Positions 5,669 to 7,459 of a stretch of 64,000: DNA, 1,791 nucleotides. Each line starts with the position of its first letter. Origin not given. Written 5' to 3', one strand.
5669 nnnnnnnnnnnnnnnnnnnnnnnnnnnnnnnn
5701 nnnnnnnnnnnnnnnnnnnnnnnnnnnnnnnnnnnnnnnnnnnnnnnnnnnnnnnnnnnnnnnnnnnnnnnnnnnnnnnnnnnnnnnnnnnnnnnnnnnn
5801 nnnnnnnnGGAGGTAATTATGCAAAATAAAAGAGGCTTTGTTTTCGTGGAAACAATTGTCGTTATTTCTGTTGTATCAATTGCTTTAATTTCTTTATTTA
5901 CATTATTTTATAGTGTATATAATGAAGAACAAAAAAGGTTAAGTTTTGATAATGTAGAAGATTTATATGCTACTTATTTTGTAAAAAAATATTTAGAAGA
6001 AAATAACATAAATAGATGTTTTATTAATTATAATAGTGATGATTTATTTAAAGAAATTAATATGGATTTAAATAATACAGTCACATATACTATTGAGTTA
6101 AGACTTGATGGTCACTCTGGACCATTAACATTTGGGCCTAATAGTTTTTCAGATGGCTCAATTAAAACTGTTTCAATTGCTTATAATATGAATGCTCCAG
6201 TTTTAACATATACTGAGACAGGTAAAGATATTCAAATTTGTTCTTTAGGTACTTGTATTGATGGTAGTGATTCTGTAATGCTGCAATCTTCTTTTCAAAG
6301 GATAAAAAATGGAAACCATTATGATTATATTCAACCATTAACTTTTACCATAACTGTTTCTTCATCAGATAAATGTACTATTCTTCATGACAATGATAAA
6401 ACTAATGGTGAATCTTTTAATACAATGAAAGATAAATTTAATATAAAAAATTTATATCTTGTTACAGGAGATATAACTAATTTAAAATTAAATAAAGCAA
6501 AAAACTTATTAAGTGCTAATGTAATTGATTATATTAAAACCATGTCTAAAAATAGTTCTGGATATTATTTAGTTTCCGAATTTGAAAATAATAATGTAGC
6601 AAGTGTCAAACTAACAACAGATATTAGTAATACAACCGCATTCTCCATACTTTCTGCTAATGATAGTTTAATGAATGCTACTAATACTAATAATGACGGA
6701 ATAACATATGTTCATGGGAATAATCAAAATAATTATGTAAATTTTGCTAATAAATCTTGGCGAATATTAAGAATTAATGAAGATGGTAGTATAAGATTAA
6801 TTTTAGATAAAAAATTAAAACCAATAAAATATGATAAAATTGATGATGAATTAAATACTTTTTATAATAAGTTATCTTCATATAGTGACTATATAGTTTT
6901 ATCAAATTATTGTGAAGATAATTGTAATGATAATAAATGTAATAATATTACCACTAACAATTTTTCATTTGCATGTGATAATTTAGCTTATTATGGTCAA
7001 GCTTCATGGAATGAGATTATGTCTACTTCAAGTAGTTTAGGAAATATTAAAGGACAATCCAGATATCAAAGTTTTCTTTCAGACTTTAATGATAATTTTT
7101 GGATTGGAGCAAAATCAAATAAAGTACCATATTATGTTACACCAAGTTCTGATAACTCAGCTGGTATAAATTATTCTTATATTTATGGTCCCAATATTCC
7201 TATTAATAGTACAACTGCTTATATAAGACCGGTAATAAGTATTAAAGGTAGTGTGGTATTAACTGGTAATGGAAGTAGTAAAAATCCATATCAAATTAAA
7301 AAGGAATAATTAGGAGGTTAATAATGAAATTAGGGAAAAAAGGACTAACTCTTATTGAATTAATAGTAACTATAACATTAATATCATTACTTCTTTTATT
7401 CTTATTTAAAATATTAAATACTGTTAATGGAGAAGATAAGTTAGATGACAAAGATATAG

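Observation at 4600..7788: Orphan operon of three prepilin-type proteins, two of them very large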

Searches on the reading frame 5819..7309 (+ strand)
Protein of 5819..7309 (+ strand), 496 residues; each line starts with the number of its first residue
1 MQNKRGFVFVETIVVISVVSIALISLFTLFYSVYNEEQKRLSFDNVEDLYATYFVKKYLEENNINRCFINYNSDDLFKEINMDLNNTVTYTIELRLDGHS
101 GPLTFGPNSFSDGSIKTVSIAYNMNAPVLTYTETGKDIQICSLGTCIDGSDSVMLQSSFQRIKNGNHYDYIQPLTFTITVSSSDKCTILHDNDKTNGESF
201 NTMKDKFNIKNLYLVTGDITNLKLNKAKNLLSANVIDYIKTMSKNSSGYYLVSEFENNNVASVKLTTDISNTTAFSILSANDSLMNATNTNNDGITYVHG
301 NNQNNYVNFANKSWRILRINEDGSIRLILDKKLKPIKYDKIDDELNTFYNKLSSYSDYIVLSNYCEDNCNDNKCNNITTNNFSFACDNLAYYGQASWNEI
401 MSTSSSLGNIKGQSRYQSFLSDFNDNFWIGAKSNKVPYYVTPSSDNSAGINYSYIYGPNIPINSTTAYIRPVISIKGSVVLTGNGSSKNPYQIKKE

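Call 3: search_protein_families(library=pfam, proteins=[window:5819-7309:+], max_evalue=1)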
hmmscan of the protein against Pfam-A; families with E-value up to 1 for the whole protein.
window:5819-7309:+ (496 aa): 1 family
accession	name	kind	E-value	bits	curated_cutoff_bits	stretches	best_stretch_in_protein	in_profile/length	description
PF07963.17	N_methyl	-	0.4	10.8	21.2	1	1-26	1-26/27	Prokaryotic N-terminal methylation motif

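Call 4: search_protein_families(library=ncbifam, proteins=[window:5819-7309:+], max_evalue=1)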
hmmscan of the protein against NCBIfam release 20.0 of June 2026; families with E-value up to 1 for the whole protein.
window:5819-7309:+ (496 aa): 5 families
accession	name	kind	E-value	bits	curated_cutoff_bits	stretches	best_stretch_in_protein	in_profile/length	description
NF041002.1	pilin_ComGF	equivalog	0.0087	16.3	80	1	5-72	2-68/139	competence type IV pilus minor pilin ComGF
NF041013.1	T4P_ComGE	equivalog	0.023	14.8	49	1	2-72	1-70/83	competence type IV pilus minor pilin ComGE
NF040982.1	ComGD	equivalog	0.027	14.9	70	1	4-51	1-48/139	competence type IV pilus minor pilin ComGD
NF007862.0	PRK10574.1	equivalog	0.04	14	138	0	1-21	1-21/145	prepilin peptidase-dependent pilin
TIGR02532.1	IV_pilin_GFxxxE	domain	0.15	12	16.3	1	4-23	1-20/24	prepilin-type N-terminal cleavage/methylation domain-containing protein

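Call 10: search_solved_structures(query=window:5819-7309:+, max_evalue=10)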
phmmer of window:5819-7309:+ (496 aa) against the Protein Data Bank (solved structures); distinct sequences matched with E-value up to 10: 1.
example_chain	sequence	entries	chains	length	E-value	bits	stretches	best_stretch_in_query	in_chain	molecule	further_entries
8at3_H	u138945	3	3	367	1.1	11.3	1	128-209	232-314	HAUS augmin-like complex subunit 8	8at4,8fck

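Call 11: search_protein_families(library=phrogs, proteins=[window:5819-7309:+], max_evalue=1)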
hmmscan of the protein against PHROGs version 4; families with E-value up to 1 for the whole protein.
window:5819-7309:+ (496 aa): 0 families

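Call 12: find_homologous_proteins(query=window:5819-7309:+, max_evalue=0.001)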
Query window:5819-7309:+ (496 aa): 35 proteins with E <= 0.001 among 8000 candidates.
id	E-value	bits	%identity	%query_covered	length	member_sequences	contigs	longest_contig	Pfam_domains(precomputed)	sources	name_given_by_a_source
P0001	0.0e+0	1092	100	100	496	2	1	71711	-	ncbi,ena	-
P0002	1.9e-201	688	69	100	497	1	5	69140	-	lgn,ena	-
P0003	9.7e-84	300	41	63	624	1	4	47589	-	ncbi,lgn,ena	-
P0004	1.6e-16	78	29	40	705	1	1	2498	-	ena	-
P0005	4.3e-15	74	31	40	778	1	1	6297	-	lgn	-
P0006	1.7e-8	52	30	41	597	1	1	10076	-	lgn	-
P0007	2.2e-6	45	33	40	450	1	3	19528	-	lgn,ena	-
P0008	2.7e-6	45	53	13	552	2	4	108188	-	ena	-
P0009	3.3e-6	44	27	46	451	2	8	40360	-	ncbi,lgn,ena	-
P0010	4.5e-6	44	29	40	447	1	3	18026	-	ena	-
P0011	4.8e-6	44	28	44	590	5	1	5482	-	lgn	-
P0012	8.2e-6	43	49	13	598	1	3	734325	-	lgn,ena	-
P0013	1.8e-5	42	57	9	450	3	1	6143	-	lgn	-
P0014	3.4e-5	41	29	40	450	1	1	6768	-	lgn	-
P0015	5.9e-5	40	27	44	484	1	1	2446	-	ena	-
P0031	4.9e-4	37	48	11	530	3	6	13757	PF19789.7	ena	-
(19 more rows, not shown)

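Call 14: find_encoding_contigs(protein=P0003, flank=10000, max_places=3)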
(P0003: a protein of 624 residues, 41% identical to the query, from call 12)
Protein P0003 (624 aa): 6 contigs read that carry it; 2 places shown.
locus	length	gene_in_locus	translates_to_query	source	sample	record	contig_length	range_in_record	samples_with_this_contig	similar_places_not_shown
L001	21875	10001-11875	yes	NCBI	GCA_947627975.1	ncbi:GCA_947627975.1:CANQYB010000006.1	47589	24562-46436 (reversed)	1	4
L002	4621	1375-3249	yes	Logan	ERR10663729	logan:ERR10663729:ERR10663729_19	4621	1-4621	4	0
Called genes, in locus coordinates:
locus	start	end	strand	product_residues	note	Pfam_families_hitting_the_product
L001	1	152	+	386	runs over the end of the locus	PF12389:Peptidase_M73 (weak), PF13385:Laminin_G_3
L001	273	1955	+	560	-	PF00493:MCM (weak), PF00004:AAA, PF07724:AAA_2, PF13401:AAA_22 (faint), PF10431:ClpB_D2-small (weak)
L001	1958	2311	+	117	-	-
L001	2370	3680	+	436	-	PF02881:SRP54_N, PF06414:Zeta_toxin (weak), PF13401:AAA_22 (weak), PF00448:SRP54, PF02978:SRP_SPB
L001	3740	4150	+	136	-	-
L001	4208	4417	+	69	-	-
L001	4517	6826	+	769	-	PF02190:LON_substr_bdg, PF00004:AAA, PF07724:AAA_2 (weak), PF07728:AAA_5 (weak), PF13401:AAA_22 (weak), PF22667:Lon_lid, PF05362:Lon_C, PF13541:ChlI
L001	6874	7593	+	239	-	-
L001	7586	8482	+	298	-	-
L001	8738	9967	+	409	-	-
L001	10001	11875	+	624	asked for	-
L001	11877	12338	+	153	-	-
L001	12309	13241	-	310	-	PF07670:Gate (weak)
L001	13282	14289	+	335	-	PF13180:PDZ_2, PF05362:Lon_C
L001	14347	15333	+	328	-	PF07454:SpoIIP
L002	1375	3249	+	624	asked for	-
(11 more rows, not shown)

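Call 15: find_encoding_contigs(protein=P0002, flank=10000, max_places=3)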
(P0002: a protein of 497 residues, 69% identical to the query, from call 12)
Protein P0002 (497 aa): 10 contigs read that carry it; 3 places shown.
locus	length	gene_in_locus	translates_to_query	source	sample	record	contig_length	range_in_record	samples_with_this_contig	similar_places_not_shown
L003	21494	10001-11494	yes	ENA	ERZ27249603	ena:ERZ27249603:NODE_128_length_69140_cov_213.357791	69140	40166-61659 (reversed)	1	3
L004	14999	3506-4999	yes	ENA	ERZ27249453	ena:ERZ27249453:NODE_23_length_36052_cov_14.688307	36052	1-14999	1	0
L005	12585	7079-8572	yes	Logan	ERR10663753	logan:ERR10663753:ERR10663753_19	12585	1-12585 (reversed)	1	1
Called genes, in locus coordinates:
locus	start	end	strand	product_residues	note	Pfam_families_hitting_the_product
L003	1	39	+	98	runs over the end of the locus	PF04297:UPF0122, PF04545:Sigma70_r4, PF08281:Sigma70_r4_2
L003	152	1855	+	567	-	PF00004:AAA, PF07724:AAA_2, PF13401:AAA_22 (faint)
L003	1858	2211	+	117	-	-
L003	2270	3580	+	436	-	PF02881:SRP54_N, PF06414:Zeta_toxin (weak), PF13401:AAA_22 (weak), PF00448:SRP54, PF02978:SRP_SPB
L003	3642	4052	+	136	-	-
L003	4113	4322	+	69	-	-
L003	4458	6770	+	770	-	PF02190:LON_substr_bdg, PF00004:AAA, PF07724:AAA_2 (weak), PF07728:AAA_5 (weak), PF22667:Lon_lid, PF05362:Lon_C, PF13541:ChlI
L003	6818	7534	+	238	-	-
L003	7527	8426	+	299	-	-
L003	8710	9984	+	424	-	-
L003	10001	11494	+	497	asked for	-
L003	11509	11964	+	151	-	PF07963:N_methyl (faint)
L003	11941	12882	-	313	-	-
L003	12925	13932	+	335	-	PF13180:PDZ_2, PF05362:Lon_C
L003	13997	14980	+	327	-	PF07454:SpoIIP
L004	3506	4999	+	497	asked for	-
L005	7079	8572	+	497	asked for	-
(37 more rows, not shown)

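Call 43: search_protein_representatives(protein=window:5819-7309:+)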
Query: 496 residues. Proteins with E-value up to 0.001 (for the whole library): 764; up to 1e-10: 41; up to 1e-30: 3. The best 150 are listed.
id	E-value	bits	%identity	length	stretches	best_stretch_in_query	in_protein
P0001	0.0e+00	1091.6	100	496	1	1-496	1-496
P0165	3.7e-113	395.4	36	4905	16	282-350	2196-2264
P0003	3.1e-84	300.0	45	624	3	196-493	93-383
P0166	8.4e-29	117.3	45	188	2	3-89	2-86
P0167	3.5e-22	95.4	44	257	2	3-88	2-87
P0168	8.4e-21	90.9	37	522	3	3-74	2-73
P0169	6.3e-20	88.0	48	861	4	274-335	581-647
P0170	7.7e-20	87.7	33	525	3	4-84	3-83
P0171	9.2e-19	84.1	36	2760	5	273-334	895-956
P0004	5.2e-17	78.4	35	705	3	271-389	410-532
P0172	7.0e-17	77.9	40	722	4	267-330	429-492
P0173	4.3e-16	75.3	39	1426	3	271-350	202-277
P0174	1.2e-15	73.9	35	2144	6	274-369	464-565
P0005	1.4e-15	73.7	33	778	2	281-493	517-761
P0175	6.4e-15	71.5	39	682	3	264-385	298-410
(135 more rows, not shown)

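Call 61: predict_structure(alignment_id=A2)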
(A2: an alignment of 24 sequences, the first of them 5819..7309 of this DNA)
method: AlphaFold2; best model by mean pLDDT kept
length: 496 residues; sequences in the alignment: 24
mean_pLDDT: 52.7   pTM: 0.46
mean pLDDT of the five models: 52.7, 51.3, 51.2, 49.6, 47.6
residues with pLDDT >= 90: 8; 70-90: 96; 50-70: 133; < 50: 259
segments of 3 or more residues with pLDDT < 50: 32-42, 61-164, 166-201, 216-230, 245-248, 265-277, 279-293, 367-369, 371-387, 405-417, 431-437, 444-451, 456-461
pLDDT, mean of each block of 10 residues (from residue 1): 63 87 72 46 56 54 38 27 29 34 39 36 35 30 32 35 40 34 30 39 59 49 41 63 51 69 49 44 40 55 78 83 76 75 80 81 53 45 45 68 50 46 55 48 44 47 61 76 82 76
secondary structure, 60 per line:
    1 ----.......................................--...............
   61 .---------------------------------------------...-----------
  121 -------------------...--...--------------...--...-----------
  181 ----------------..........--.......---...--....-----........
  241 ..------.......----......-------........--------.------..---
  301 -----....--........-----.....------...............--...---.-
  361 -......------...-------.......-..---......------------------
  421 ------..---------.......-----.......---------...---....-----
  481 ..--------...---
elements in order: H5-43 H46-61 E140-142 E145-147 E162-164 E167-169 H197-206 E209-215 H224-227 H233-242 E249-255 E260-265 H273-280 E306-309 E312-319 E325-329 H338-350 E362-367 E384-390 H397-402 E438-444 E450-456 E466-468 E472-475 E491-493

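Call 63: search_protein_families(library=pfam, alignment_id=A2, max_evalue=1)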
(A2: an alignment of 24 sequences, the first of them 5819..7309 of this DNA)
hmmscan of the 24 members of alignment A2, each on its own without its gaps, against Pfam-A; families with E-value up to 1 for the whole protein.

A. member 1, window:5819-7309:+ (496 aa): 1 family
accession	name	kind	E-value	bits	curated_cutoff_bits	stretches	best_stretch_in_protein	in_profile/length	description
PF07963.17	N_methyl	-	0.4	10.8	21.2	1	1-26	1-26/27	Prokaryotic N-terminal methylation motif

B. families by the number of members that match (of 24 scanned): 35 families (the first 25 are shown)
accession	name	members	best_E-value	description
PF11614.14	FixG_C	7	0.038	IG-like fold at C-terminal of FixG, putative oxidoreductase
PF17164.10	DUF5122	4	0.098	Domain of unknown function (DUF5122) beta-propeller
PF20841.2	NtrZ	3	0.014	NtrZ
PF24507.1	Ig_CFAP65_4th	3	0.047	CFAP65, fourth Ig-like domain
PF19789.6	DUF6273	2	2e-05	Domain of unknown function (DUF6273)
PF12389.13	Peptidase_M73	2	0.0015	Camelysin metallo-endopeptidase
PF18134.7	AGS_C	2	0.0036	Adenylyl/Guanylyl and SMODS C-terminal sensor domain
PF21557.3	RhaB_D2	2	0.045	Alpha-L-rhamnosidase, domain D2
PF00703.27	Glyco_hydro_2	2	0.22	Glycosyl hydrolases family 2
PF07963.17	N_methyl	2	0.25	Prokaryotic N-terminal methylation motif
PF25269.1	DUF7867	1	0.0046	Domain of unknown function (DUF7867)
PF24318.1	DUF7490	1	0.0049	Domain of unknown function (DUF7490)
PF22073.2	Cep192_D4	1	0.03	Cep192 domain 4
PF07140.17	IFNGR1_D2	1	0.037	Interferon gamma receptor (IFNGR1), D2 domain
PF06030.18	WxLIP_PGBD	1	0.05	WxL Interacting Protein, peptidoglycan binding domain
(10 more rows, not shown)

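Call 66: search_protein_families(library=pfam, proteins=[P0168, P0170, P0166, P0005], max_evalue=0.1)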
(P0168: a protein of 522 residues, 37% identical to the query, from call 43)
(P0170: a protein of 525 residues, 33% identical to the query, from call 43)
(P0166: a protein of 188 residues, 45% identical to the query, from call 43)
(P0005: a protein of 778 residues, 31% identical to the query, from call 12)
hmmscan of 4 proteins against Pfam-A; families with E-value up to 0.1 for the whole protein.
P0168 (522 aa): 0 families

P0170 (525 aa): 2 families
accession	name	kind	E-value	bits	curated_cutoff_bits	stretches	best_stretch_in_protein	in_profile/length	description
PF12103.14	Lipl32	-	0.027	14.5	25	1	285-340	122-177/179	Surface lipoprotein of Spirochaetales order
PF13473.12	Cupredoxin_1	-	0.071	13.6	27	0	183-221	18-56/104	Cupredoxin-like domain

P0166 (188 aa): 2 families
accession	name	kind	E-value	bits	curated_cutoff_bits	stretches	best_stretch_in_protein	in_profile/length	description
PF00558.24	Vpu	-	0.0051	17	24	1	89-118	46-75/81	Vpu protein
PF07686.23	V-set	-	0.011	16.4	26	1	66-97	69-100/109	Immunoglobulin V-set domain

P0005 (778 aa): 1 family
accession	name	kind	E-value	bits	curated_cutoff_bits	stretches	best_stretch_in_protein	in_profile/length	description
PF21557.3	RhaB_D2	-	0.079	13.2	27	0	262-315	17-67/172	Alpha-L-rhamnosidase, domain D2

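Call 68: fold_search(model_id=the predicted structure, library=pdb)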
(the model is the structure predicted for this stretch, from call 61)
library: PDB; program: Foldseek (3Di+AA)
matches with E <= 10: 116; with E <= 0.001: 0
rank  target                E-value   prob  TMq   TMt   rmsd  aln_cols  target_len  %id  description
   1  8chu_B                6.9e-01  0.04  0.06  0.15  11.9        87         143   13  Crystal structure of human PURA repeat I-II K97E mutant (released 2024-02-21)
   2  2nxn_B                7.7e-01  0.28  0.11  0.33   4.4        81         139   11  T. thermophilus ribosomal protein L11 methyltransferase (PrmA) in complex with ribosomal protein L11 (released 2006-12-26)
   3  3cjt_J                9.8e-01  0.28  0.12  0.36   4.2        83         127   12  Ribosomal protein L11 methyltransferase (PrmA) in complex with dimethylated ribosomal protein L11 (released 2008-05-20)
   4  9i05_Af               1.0e+00  0.21  0.11  0.26   5.9        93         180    6  Cryo-EM structure of the large subunit of the mitochondrial ribosome from Toxoplasma gondii (released 2025-06-11)
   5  3cjt_B                1.0e+00  0.18  0.12  0.37   7.4        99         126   10  Ribosomal protein L11 methyltransferase (PrmA) in complex with dimethylated ribosomal protein L11 (released 2008-05-20)
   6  3cjr_B                1.1e+00  0.44  0.11  0.38   3.6        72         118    8  Ribosomal protein L11 methyltransferase (PrmA) in complex with ribosomal protein L11 (K39A) and inhibitor Sinefungin. (released 2008-05-20)
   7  3cjt_F                1.2e+00  0.23  0.11  0.35   4.3        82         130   11  Ribosomal protein L11 methyltransferase (PrmA) in complex with dimethylated ribosomal protein L11 (released 2008-05-20)
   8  3cjs_C                1.3e+00  0.41  0.10  0.55   3.6        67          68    7  Minimal Recognition Complex between PrmA and Ribosomal Protein L11 (released 2008-05-20)
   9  4v9j_BK               1.3e+00  0.08  0.10  0.25   6.3        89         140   10  70S ribosome translocation intermediate GDPNP-II containing elongation factor EFG/GDPNP, mRNA, and tRNA bound in the  (released 2014-07-09)
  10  3j7y_b                1.5e+00  0.12  0.06  0.18   8.7        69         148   17  Structure of the large ribosomal subunit from human mitochondria (released 2014-10-15)
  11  6hix_AK               1.7e+00  0.21  0.12  0.17   4.0        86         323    7  Cryo-EM structure of the Trypanosoma brucei mitochondrial ribosome - This entry contains the large mitoribosomal subu (released 2018-09-26)
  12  9xqs_M                1.7e+00  0.06  0.06  0.18   8.0        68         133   19  Structure of the inner peripheral region in the phage phiKZ baseplate complex (released 2026-02-11)
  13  3egv_B                1.8e+00  0.30  0.10  0.49   3.8        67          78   10  Ribosomal protein L11 methyltransferase (PrmA) in complex with trimethylated ribosomal protein L11 (released 2008-09-23)
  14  8fmw_AK               1.8e+00  0.21  0.13  0.37   5.1        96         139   10  The structure of a hibernating ribosome in the Lyme disease pathogen (released 2023-11-08)
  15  7odr_b                1.8e+00  0.11  0.06  0.17   9.2        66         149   17  State A of the human mitoribosomal large subunit assembly intermediate (released 2021-06-23)
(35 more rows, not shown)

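Call 78: list_cluster_members(proteins=[P0001, P0036, P0156, P0003, P0041])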
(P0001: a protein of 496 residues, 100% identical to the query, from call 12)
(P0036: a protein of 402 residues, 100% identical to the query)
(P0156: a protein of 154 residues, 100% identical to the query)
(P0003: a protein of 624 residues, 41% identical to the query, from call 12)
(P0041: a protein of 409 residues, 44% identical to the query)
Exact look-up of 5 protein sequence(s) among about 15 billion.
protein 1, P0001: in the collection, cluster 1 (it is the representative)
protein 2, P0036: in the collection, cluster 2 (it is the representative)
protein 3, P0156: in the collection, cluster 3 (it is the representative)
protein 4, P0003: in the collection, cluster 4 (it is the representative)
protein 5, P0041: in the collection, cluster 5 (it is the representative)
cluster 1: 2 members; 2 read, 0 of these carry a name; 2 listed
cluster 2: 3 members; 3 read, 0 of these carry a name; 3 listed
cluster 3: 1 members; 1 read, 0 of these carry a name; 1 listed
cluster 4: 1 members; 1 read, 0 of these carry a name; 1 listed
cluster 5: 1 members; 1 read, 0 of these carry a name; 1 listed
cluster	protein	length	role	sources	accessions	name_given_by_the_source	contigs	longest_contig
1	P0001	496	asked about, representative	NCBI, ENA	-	-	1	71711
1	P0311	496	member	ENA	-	-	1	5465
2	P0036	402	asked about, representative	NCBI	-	-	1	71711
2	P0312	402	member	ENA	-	-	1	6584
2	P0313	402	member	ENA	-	-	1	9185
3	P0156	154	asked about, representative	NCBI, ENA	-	-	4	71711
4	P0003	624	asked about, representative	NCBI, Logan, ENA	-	-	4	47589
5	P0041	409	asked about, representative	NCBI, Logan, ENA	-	-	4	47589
